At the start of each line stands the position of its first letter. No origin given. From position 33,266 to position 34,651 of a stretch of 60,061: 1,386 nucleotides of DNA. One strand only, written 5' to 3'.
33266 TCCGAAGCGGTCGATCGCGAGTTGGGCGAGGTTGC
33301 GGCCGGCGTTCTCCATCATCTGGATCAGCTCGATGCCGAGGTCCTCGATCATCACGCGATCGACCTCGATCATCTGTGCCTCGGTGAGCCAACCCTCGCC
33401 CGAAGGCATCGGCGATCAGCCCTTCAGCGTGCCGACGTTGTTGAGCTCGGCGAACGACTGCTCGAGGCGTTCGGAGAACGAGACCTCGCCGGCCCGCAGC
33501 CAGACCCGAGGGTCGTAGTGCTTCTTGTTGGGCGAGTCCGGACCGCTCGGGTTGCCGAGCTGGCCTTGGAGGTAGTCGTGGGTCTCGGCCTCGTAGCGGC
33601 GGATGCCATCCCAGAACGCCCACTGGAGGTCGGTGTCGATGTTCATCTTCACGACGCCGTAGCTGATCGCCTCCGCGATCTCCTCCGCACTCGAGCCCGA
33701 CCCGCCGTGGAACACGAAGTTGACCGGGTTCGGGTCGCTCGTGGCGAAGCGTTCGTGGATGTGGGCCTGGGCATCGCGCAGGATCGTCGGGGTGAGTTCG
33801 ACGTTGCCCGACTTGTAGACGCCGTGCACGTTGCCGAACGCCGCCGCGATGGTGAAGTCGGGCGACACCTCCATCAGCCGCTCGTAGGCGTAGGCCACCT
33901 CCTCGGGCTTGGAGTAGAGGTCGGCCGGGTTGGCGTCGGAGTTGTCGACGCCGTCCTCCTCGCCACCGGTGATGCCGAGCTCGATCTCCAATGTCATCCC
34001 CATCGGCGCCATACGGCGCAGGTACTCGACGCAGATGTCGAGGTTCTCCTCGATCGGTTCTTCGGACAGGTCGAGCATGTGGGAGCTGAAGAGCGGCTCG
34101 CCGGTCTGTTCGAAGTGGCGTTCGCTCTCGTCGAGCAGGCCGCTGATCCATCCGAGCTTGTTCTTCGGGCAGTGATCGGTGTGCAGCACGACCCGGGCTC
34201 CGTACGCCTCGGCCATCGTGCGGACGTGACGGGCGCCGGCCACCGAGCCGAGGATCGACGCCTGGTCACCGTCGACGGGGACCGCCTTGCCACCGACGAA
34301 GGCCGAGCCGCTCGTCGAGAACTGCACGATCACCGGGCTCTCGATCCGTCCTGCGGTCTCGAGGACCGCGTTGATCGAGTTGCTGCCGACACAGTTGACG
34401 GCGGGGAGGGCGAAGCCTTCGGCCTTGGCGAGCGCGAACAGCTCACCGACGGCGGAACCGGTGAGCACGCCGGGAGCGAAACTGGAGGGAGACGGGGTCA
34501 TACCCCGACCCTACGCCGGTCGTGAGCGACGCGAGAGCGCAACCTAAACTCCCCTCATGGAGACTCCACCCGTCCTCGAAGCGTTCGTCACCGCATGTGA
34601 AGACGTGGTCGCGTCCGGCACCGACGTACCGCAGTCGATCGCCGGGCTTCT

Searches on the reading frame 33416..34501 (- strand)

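Call 74: search_protein_families(library=pfam, proteins=[window:33416-34501:-], max_evalue=0.001)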
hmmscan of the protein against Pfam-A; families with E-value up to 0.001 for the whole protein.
window:33416-34501:- (361 aa): 1 family
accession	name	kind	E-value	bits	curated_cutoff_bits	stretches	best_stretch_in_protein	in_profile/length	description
PF01116.26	F_bP_aldolase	-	1.7e-76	257.8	25.5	1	19-357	4-276/277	Fructose-bisphosphate aldolase class-II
